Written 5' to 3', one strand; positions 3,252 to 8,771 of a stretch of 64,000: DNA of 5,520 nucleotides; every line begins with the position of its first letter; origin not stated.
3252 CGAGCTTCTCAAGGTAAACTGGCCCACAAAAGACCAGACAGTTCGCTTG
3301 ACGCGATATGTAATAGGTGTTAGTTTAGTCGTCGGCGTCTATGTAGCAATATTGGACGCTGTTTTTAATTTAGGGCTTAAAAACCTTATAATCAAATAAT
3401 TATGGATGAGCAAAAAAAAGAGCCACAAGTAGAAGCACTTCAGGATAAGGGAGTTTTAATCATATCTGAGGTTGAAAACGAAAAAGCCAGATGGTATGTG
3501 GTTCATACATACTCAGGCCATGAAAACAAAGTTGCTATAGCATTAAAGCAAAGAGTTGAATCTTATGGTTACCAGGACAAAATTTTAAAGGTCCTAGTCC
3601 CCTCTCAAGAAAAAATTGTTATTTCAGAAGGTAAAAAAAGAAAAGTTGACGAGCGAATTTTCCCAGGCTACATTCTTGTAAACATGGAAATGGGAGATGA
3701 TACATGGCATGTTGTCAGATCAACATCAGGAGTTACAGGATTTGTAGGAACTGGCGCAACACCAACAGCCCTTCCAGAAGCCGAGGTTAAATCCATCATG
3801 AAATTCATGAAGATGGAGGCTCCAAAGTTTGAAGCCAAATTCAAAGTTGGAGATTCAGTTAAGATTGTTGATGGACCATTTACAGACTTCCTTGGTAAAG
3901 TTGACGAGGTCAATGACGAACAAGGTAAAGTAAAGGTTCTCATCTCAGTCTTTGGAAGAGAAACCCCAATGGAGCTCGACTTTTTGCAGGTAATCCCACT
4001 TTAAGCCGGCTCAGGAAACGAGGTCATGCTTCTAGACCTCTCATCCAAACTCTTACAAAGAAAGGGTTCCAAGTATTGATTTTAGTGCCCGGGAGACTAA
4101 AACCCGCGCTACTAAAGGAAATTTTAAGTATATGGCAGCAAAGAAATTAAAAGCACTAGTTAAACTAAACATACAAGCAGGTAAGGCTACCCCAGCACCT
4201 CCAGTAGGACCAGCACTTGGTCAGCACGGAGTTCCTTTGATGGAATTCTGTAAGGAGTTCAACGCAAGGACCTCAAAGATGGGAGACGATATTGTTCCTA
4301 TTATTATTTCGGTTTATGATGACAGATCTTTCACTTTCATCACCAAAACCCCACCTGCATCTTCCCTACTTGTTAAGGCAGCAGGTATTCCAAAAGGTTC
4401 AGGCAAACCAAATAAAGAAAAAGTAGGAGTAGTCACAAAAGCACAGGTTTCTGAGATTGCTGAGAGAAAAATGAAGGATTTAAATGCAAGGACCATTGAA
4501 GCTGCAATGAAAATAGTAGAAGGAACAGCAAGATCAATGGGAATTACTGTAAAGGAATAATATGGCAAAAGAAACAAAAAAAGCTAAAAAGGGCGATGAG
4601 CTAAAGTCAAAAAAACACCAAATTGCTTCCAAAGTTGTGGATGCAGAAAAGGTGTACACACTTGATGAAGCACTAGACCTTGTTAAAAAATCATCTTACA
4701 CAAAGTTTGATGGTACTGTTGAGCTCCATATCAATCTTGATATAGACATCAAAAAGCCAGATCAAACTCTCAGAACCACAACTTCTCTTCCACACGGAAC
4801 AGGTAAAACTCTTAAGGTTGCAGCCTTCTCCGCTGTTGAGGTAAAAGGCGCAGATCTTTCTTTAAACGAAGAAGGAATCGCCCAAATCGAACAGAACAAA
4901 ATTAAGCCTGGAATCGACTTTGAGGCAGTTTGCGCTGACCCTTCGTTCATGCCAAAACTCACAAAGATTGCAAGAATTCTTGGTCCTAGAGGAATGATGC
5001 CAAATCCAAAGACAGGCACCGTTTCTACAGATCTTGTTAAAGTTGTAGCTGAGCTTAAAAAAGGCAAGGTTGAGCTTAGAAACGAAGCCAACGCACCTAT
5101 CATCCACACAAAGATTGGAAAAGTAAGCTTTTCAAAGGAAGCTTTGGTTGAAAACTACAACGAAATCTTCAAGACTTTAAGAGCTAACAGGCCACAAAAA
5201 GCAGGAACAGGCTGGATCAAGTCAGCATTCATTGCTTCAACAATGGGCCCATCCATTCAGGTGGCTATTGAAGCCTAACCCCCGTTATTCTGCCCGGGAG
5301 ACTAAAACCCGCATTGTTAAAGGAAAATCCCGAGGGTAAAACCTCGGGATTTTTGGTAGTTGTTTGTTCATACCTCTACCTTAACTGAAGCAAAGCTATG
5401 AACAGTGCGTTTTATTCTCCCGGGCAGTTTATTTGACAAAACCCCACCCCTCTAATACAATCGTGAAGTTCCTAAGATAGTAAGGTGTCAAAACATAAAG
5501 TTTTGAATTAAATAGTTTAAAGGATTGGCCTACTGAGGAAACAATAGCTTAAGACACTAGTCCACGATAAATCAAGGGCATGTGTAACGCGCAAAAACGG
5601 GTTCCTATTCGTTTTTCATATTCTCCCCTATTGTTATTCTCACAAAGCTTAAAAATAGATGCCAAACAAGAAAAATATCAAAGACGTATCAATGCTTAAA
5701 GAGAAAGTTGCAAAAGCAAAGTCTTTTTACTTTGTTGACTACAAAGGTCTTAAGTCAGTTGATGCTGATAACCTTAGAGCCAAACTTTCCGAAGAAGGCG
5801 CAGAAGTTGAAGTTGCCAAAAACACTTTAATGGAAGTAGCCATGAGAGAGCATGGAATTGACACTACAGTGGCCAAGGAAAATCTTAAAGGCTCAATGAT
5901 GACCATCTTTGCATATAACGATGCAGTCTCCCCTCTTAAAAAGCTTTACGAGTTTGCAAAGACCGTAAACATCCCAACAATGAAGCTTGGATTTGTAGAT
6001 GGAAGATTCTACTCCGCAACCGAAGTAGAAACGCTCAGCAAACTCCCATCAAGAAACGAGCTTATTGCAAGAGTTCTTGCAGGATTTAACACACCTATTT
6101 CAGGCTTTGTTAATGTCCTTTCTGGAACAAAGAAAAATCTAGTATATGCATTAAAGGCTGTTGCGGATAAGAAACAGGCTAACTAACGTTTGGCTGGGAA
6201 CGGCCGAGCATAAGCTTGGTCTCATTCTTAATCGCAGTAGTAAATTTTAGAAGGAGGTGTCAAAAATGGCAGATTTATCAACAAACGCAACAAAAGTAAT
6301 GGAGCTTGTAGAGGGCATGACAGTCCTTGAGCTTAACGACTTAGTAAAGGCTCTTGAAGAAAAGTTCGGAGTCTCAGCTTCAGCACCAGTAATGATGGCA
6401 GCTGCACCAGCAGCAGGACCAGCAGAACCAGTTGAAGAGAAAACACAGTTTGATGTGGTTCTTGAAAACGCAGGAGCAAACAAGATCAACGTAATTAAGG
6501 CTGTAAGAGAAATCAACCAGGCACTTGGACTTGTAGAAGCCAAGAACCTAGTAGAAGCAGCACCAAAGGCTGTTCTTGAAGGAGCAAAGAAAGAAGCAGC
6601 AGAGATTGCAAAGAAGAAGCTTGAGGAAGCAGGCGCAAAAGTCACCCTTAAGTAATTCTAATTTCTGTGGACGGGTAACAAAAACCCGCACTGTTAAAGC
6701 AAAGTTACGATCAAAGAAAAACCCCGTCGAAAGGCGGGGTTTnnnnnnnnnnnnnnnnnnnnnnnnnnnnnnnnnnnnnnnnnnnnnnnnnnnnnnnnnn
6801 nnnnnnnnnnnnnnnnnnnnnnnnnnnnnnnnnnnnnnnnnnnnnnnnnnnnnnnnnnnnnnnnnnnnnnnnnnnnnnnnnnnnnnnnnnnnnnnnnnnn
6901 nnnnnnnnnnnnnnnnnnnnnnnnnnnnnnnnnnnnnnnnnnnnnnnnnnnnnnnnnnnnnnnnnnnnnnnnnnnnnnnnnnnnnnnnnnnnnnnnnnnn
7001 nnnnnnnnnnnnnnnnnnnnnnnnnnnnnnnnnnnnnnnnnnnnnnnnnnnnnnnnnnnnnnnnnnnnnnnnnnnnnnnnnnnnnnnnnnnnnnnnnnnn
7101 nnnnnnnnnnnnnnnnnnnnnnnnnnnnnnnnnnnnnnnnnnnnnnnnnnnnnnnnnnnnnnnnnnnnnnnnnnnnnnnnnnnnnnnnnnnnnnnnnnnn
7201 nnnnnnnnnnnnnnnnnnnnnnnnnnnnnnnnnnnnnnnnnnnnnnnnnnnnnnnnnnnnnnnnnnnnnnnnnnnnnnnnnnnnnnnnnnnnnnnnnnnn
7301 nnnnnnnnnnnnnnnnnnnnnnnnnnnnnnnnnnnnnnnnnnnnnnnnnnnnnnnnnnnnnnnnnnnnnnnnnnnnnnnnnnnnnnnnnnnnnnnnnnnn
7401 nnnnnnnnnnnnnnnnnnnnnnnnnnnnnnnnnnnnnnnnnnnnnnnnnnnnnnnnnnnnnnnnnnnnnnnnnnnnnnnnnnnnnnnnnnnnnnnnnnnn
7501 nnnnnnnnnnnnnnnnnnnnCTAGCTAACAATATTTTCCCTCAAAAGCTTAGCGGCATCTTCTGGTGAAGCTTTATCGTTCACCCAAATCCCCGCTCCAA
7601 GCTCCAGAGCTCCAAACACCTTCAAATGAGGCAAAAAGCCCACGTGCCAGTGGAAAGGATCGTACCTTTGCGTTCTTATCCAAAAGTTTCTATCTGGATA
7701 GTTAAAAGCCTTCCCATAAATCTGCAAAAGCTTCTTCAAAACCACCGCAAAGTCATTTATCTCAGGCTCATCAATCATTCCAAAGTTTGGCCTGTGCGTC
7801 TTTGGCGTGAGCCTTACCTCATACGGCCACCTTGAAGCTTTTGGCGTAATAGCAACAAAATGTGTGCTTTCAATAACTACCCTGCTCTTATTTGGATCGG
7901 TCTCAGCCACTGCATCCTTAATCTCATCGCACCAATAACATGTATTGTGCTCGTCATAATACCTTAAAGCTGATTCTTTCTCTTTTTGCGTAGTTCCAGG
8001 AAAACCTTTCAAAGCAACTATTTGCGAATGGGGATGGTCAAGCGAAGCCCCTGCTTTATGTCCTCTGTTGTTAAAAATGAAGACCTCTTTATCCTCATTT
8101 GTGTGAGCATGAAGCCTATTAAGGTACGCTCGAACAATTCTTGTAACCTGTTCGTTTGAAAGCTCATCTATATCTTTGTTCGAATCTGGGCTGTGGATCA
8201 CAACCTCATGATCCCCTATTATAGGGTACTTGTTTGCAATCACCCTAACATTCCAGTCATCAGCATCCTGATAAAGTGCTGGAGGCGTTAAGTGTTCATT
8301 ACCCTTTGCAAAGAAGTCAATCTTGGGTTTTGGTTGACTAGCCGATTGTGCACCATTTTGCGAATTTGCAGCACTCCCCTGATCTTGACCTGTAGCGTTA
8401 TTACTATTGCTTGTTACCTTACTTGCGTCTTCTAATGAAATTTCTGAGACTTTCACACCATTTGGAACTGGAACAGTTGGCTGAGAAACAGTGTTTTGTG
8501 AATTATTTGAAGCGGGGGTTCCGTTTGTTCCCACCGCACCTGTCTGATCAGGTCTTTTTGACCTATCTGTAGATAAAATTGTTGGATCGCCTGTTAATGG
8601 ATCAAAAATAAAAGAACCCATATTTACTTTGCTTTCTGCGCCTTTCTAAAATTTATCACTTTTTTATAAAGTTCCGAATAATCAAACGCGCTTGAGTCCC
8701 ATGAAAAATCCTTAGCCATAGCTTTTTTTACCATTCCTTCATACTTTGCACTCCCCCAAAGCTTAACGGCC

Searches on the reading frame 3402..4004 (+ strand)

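Call 86: search_protein_families(library=pfam, proteins=[window:3402-4004:+])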
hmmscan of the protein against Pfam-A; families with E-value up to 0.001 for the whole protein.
window:3402-4004:+ (200 aa): 2 families
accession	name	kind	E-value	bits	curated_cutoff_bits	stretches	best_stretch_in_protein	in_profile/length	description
PF02357.24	NusG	-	1.7e-28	99.4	22.2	1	30-133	2-93/93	Transcription termination factor nusG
PF00467.35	KOW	-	8.9e-08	32.1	22.3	1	149-179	1-31/32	KOW motif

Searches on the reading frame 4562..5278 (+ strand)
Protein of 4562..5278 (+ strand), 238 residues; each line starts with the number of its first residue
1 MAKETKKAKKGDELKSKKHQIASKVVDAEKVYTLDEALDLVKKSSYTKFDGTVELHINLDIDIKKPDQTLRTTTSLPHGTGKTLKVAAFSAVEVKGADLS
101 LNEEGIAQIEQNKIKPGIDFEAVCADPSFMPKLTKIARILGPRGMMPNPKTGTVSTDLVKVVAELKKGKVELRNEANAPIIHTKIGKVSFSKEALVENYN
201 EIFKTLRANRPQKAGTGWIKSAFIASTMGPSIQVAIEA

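Call 86: search_protein_families(library=pfam, proteins=[window:4562-5278:+])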
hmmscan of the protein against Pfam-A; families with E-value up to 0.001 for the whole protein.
window:4562-5278:+ (238 aa): 1 family
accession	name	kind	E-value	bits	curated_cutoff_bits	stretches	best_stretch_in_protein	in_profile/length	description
PF00687.26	Ribosomal_L1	-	4.1e-45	154.2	32.2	1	41-230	1-198/198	Ribosomal protein L1p/L10e family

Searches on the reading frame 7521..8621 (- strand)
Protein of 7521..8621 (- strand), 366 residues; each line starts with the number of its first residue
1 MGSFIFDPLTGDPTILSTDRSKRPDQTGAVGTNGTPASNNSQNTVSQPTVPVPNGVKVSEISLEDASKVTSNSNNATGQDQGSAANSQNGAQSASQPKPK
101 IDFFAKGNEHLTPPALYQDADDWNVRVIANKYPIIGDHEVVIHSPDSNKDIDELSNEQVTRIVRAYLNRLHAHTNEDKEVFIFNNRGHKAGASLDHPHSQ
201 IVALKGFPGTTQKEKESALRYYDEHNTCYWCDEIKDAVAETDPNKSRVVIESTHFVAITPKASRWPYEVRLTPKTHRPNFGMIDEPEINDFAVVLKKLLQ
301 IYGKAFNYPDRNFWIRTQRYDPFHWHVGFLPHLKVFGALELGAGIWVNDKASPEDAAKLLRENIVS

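Call 86: search_protein_families(library=pfam, proteins=[window:7521-8621:-])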
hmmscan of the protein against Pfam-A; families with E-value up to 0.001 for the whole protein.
window:7521-8621:- (366 aa): 5 families
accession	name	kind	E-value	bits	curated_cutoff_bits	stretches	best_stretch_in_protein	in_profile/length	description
PF01087.27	GalP_UDP_transf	-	8.3e-13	49.6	22.1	1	133-205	107-181/184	Galactose-1-phosphate uridyl transferase, N-terminal domain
PF16285.10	DUF4931_N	-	1e-08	35.8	24.1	1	125-205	38-122/124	Domain of unknown function (DUF4931) N-terminal domain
PF02744.22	GalP_UDP_tr_C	-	2e-08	34.6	29.2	1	220-307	7-90/165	Galactose-1-phosphate uridyl transferase, C-terminal domain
PF16268.10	DUF4921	-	4.3e-06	26.3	28.5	0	165-208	209-252/425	Domain of unknown function (DUF4921)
PF01230.28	HIT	-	0.0002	22.4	21.5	0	244-307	4-67/98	HIT domain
